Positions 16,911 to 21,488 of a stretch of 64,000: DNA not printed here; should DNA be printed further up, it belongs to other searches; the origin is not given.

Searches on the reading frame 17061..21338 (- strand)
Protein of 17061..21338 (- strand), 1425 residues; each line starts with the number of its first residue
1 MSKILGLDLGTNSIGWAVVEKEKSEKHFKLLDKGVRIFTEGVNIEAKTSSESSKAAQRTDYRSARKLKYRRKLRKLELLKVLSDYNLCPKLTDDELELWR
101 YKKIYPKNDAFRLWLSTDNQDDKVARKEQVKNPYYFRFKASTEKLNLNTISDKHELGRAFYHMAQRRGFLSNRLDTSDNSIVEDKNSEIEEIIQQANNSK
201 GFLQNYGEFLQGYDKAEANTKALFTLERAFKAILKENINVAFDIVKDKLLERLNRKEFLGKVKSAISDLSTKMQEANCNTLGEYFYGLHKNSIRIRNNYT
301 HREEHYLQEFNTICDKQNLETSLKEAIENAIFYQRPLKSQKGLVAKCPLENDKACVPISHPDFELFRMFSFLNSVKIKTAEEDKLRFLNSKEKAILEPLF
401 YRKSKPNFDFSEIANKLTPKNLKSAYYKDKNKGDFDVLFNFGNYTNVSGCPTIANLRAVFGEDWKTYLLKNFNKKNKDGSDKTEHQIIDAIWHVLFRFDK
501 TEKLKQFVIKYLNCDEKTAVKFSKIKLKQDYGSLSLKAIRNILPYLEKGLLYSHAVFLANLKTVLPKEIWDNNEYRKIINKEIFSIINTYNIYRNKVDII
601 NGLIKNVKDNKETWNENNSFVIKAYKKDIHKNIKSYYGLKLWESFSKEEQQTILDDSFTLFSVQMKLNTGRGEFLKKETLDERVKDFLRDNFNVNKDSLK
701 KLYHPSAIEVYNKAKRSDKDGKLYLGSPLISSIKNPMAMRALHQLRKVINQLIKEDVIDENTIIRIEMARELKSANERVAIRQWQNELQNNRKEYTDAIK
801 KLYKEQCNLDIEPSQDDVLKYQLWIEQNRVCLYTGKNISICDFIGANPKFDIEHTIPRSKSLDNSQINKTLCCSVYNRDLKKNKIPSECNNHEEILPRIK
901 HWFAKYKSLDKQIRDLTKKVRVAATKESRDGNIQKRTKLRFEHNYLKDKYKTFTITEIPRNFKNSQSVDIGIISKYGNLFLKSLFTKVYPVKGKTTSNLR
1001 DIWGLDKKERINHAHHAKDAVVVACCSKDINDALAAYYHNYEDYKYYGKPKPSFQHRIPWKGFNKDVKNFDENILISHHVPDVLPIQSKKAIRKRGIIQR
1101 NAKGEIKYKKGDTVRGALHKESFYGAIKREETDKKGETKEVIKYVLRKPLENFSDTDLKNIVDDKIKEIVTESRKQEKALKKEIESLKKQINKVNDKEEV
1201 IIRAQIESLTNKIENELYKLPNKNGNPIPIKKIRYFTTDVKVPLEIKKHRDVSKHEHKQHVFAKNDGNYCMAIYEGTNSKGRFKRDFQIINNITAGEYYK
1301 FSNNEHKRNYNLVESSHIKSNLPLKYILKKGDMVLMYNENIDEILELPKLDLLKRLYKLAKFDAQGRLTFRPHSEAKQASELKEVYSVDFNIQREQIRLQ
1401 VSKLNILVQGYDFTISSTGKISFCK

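Call 9: search_protein_families(library=pfam, proteins=[window:17061-21338:-])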
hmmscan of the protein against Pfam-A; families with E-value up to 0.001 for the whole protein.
window:17061-21338:- (1425 aa): 4 families
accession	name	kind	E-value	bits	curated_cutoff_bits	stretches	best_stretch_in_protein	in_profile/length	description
PF13395.12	HNH_4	-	5.6e-14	52.3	22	1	831-886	1-53/54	HNH endonuclease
PF18541.7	RuvC_III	-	1e-13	52.1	26.2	1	957-1080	1-174/179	RuvC endonuclease subdomain 3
PF22702.2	Cas9_RuvC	-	5.1e-07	30.3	27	1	986-1051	26-87/151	Cas9 RuvC domain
PF18470.6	Cas9_a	-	2e-05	24.8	26.9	1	339-418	2-81/221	Cas9 alpha-helical lobe domain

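Call 10: search_protein_families(library=ncbifam, proteins=[window:17061-21338:-])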
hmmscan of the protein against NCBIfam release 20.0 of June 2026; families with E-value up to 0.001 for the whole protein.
window:17061-21338:- (1425 aa): 2 families
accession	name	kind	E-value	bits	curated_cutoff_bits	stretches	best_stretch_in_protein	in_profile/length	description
TIGR01865.2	cas_Csn1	equivalog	5.5e-127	425.5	100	2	582-1342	340-1011/1070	type II CRISPR RNA-guided endonuclease Cas9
NF049971.1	CRISPR_Cas9d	exception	1.5e-17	63.5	375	1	729-1367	457-961/986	type II CRISPR RNA-guided endonuclease Cas9d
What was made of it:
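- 17061..21338 (-): cas9 (1425 aa), a large Bacteroidota-type II-C effector, co-directional with the array. TIGR01865 at 425.5 bits (call 10).
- Checked: cas9: 17061-21338 (-), 1425 aa. It matches TIGR01865 at 425.5 bits (call 10).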

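Call 13: find_homologous_proteins(query=window:17061-21338:-, max_evalue=1e-20)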
Query window:17061-21338:- (1425 aa): 7068 proteins with E <= 1e-20 among 8000 candidates; the best 120 are listed.
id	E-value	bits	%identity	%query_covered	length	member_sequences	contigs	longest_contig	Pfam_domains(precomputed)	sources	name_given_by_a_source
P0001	0.0e+0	3201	100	100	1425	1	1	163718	PF13395.13,PF22702.3,PF18541.8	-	-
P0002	0.0e+0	2602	80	100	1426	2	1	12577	PF13395.13,PF18470.7,PF22702.3,PF18541.8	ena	-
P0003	0.0e+0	2557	79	100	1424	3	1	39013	PF13395.13,PF22702.3,PF18541.8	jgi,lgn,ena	-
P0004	0.0e+0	2546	78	100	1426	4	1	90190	PF13395.13,PF18470.7,PF22702.3,PF18541.8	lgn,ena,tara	tara:strand:+ start:71259 stop:75539 length:4281 start_codon:yes stop_codon:yes gene_type:complete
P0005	0.0e+0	2502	78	100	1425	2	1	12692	PF13395.13,PF18470.7,PF22702.3,PF18541.8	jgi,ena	-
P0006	0.0e+0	2496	76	100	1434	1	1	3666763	PF13395.13,PF22702.3,PF18541.8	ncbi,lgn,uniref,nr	ncbi:type II CRISPR RNA-guided endonuclease Cas9 [Lacinutrix sp. Bg11-31]|uniref:type II CRISPR RNA-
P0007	0.0e+0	2494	77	100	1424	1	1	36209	PF13395.13,PF22702.3,PF18541.8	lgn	-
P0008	0.0e+0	2494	77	100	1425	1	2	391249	PF13395.13,PF22702.3,PF18541.8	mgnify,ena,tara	mgnify:CR=1 FL=1|tara:strand:- start:54212 stop:58489 length:4278 start_codon:yes stop_codon:yes gen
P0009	0.0e+0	2491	80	97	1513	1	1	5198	PF13395.13,PF22702.3,PF18541.8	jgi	jgi:CRISPR-associated endonuclease Csn1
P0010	0.0e+0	2488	77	100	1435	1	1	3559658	PF13395.13,PF22702.3,PF18541.8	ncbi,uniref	ncbi:type II CRISPR RNA-guided endonuclease Cas9 [Aureibaculum conchae]|uniref:type II CRISPR RNA-gu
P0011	0.0e+0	2487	77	100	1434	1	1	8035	PF13395.13,PF18470.7,PF22702.3,PF18541.8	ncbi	-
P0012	0.0e+0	2482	77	100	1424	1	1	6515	PF13395.13,PF18470.7,PF22702.3,PF18541.8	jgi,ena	-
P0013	0.0e+0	2479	76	100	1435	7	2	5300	PF13395.13,PF22702.3,PF18541.8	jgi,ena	-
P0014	0.0e+0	2440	76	100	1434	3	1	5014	PF13395.13,PF18470.7,PF22702.3,PF18541.8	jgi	-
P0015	0.0e+0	2425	75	100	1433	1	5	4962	PF13395.13,PF18470.7,PF18541.8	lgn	-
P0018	0.0e+0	2411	75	100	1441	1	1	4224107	PF13395.13,PF18470.7,PF22702.3,PF18541.8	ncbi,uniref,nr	ncbi:type II CRISPR RNA-guided endonuclease Cas9 [Polaribacter sp. L3A8]|uniref:type II CRISPR RNA-g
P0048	0.0e+0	2009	63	100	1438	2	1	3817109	PF13395.13,PF18470.7,PF18541.8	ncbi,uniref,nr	ncbi:type II CRISPR RNA-guided endonuclease Cas9 [Flavobacterium sp. 102]|uniref:type II CRISPR RNA-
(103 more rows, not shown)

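Call 15: find_related_loci(query=A1, collection=genome_contigs, flank=10000)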
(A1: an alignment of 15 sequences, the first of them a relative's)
Query A1 (1425 aa) in genome_contigs; peptide patterns used: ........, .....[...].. (x = any residue, [..] = any of these).
599 stretches matched a pattern (row limit reached: there are more); 577 encode a relative of the query (tblastn E <= 1e-3); the best 80 are kept; 80 distinct loci.
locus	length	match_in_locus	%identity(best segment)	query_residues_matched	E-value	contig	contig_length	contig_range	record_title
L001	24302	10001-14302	76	1-1425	0e+0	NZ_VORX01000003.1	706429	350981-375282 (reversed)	Gelidibacter salicanalis strain IC162 NODE_3_length_706429_cov_183.306, whole genome shotgun sequence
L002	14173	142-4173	46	1-1421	0e+0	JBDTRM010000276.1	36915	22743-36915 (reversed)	MAG: Bacteroidia bacterium isolate cluster3_bin.247 NODE_3075_length_36915_cov_8.433939, whole genome shotgun sequence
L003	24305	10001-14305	45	1-1421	0e+0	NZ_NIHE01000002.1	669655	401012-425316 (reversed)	Confluentibacter lentus strain HJM-3 contig2, whole genome shotgun sequence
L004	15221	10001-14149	43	1-1421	0e+0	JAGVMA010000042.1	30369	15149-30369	MAG: Bacteroidia bacterium isolate SW_6 c_000000019477, whole genome shotgun sequence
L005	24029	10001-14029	43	3-1424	0e+0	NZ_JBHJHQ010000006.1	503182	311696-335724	Saccharicrinis sp. FJH62 FJH62_scaffold6, whole genome shotgun sequence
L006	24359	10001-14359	43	1-1423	0e+0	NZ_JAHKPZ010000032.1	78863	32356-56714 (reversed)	Lacinutrix sp. C3R15 C3R15_C3R15_contig_2, whole genome shotgun sequence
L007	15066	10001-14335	42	1-1421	0e+0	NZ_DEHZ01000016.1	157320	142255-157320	MAG: Flavobacterium sp. UBA2787 UBA2787_contig_281, whole genome shotgun sequence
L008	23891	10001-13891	49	1-1421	0e+0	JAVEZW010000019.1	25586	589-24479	MAG: Bacteroidales bacterium isolate BF4_75 NODE_5674_length_25586_cov_9.275423_Biofilm4, whole genome shotgun sequence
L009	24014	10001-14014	46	1-1425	0e+0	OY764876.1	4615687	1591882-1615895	MAG: Prolixibacteraceae bacterium isolate 694620e4-7e41-4c9f-ae7e-98b81581330b genome assembly, chromosome: 1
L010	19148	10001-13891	48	1-1421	0e+0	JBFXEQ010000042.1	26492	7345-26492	MAG: Bacteroidales bacterium isolate CA_2019_TPIn_12 NODE_5831_length_26492_cov_6.764954_TPIn, whole genome shotgun sequ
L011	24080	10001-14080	46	1-1382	0e+0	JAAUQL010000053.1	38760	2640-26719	MAG: Cyclobacteriaceae bacterium isolate RM1_1_3 NODE_300_length_38760_cov_5.991639, whole genome shotgun sequence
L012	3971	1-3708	47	80-1421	0e+0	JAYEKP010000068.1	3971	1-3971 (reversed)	MAG: Bacteroidota bacterium isolate MAG134 MAG134_68, whole genome shotgun sequence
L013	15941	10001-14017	47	1-1421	0e+0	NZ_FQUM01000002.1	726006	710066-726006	Mariniphaga anaerophila strain DSM 26910, whole genome shotgun sequence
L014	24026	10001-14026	45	1-1423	0e+0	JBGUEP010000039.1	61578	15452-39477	MAG: Prolixibacteraceae bacterium isolate DXN-05 NODE_135_length_61578_cov_9.839280, whole genome shotgun sequence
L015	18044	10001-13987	45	1-1421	0e+0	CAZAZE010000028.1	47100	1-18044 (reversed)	MAG TPA_asm: uncultured Bacteroidales bacterium isolate SRP278314_co2_178 genome assembly, contig: NODE_1128_length_4710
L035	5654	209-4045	40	3-1425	0e+0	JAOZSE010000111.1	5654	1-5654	MAG: Pontiellaceae bacterium isolate GMC6.metabat2.114 GMC6_21229_length_5654_cov_12.938918, whole genome shotgun sequen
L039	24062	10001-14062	48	1-1425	0e+0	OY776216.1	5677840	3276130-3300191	MAG: uncultured Saccharicrinis sp. isolate 1ff51e6b-9ef2-4a18-b850-43072ca9d896 genome assembly, chromosome: 1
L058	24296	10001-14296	34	1-1425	2e-165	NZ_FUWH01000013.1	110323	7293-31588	Sediminibacterium ginsengisoli strain DSM 22335, whole genome shotgun sequence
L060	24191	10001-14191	31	1-1425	3e-160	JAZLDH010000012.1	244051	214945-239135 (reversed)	MAG: Candidatus Onthomorpha sp. isolate T1900045040_TC20190033.MAGScoT_cleanbin_000001 SGB_4475_k141_2509623, whole geno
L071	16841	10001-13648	40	3-1425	3e-150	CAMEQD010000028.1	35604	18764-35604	MAG: uncultured Prevotellaceae bacterium isolate SRR11489791_bin.12_metaWRAP_v1.3_MAG genome assembly, contig: ERZ114668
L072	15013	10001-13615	38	3-1425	2e-131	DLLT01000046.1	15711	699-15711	MAG TPA_asm: Porphyromonadaceae bacterium UBA7555 UBA7555_contig_567, whole genome shotgun sequence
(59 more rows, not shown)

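Call 42: find_encoding_contigs(protein=P0006, flank=9000, max_places=1)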
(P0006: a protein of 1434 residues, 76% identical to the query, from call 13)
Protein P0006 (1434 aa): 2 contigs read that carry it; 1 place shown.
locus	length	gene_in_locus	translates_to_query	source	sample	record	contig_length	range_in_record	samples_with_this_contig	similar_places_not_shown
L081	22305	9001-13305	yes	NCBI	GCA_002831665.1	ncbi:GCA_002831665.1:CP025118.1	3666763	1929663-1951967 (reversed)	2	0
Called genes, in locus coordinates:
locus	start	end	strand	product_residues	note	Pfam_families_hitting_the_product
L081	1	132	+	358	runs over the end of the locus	PF03462:PCRF, PF00472:RF-1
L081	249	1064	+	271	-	PF00215:OMPdecase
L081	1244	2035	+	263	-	PF01497:Peripla_BP_2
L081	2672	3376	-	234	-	PF13852:DUF4197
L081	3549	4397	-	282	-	PF01842:ACT, PF00551:Formyl_trans_N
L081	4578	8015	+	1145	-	PF02310:B12-binding, PF03308:MeaB, PF01642:MM_CoA_mutase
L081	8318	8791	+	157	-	PF02566:OsmC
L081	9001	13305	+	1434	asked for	PF13395:HNH_4, PF18541:RuvC_III, PF22702:Cas9_RuvC (weak)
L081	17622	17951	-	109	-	PF09827:CRISPR_Cas2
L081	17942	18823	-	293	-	PF01867:Cas_Cas1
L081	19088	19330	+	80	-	PF04542:Sigma70_r2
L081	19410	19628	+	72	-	PF08281:Sigma70_r4_2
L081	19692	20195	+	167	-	PF20432:Xre-like-HTH, PF09722:Xre_MbcA_ParS_C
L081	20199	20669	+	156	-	PF08808:RES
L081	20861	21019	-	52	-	-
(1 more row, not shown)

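Call 43: find_encoding_contigs(protein=P0010, flank=9000, max_places=1)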
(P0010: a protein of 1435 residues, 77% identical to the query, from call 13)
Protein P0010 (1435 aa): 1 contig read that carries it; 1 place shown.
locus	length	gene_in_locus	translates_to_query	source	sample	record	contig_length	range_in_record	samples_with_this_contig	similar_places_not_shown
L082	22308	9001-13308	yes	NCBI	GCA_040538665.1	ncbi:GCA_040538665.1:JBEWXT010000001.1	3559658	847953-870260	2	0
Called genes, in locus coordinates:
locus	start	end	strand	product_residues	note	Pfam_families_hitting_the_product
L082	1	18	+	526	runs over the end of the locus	PF00884:Sulfatase, PF01663:Phosphodiest, PF16347:SGSH_C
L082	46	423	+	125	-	-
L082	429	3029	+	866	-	PF09423:PhoD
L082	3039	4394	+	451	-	PF01408:GFO_IDH_MocA, PF21252:Glyco_hydro_109_C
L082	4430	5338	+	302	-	PF00483:NTP_transferase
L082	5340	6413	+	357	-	PF01636:APH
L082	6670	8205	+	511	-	PF00144:Beta-lactamase, PF11954:DUF3471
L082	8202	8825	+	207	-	PF05401:NodS (weak), PF05891:Methyltransf_PK (weak), PF13847:Methyltransf_31, PF08241:Methyltransf_11 (weak), PF08242:Methyltransf_12, PF13649:Methyltransf_25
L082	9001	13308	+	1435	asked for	PF13395:HNH_4, PF18541:RuvC_III, PF22702:Cas9_RuvC (weak)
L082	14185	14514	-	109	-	PF09827:CRISPR_Cas2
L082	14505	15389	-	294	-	PF01867:Cas_Cas1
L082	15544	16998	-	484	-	PF14691:Fer4_20, PF01946:Thi4 (faint), PF00070:Pyr_redox (faint), PF01266:DAO (weak), PF07992:Pyr_redox_2, PF12831:FAD_oxidored (weak), PF13450:NAD_binding_8, PF01593:Amino_oxidase, +4 more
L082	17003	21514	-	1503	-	PF00310:GATase_2, PF04898:Glu_syn_central, PF01645:Glu_synthase, PF01493:GXGXG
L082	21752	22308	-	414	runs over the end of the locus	PF00909:Ammonium_transp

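Call 44: find_encoding_contigs(protein=P0018, flank=9000, max_places=1)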
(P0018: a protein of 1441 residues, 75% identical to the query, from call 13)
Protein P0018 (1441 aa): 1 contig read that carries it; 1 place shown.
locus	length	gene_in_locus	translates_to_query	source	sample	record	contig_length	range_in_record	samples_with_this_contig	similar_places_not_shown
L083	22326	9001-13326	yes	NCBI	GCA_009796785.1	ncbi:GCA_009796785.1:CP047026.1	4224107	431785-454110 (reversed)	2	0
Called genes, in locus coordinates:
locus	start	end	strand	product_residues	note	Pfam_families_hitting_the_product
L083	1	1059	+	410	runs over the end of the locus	PF16491:Peptidase_M48_N, PF05569:Peptidase_M56 (weak), PF01435:Peptidase_M48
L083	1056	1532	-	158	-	-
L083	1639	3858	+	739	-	PF13328:HD_4, PF01966:HD, PF04607:RelA_SpoT, PF02824:TGS, PF19296:RelA_AH (weak), PF28438:RelA_RIS, PF13291:ACT_4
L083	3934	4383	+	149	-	PF01475:FUR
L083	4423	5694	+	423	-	PF00709:Adenylsucc_synt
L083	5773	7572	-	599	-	-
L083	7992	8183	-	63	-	PF00313:CSD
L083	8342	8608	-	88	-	-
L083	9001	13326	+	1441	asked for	PF18470:Cas9_a (weak), PF13395:HNH_4, PF18541:RuvC_III, PF22702:Cas9_RuvC (weak)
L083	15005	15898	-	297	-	PF12760:Zn_ribbon_IS1595 (weak), PF12762:DDE_Tnp_IS1595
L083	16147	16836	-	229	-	-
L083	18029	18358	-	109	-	PF09827:CRISPR_Cas2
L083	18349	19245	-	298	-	PF01867:Cas_Cas1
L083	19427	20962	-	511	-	PF00106:adh_short, PF13561:adh_short_C2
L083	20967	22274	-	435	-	PF00270:DEAD, PF04851:ResIII, PF00271:Helicase_C, PF03880:DbpA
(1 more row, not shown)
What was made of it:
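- The same order occurs in complete genomes CP025118 and CP047026 (calls 42, 44).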
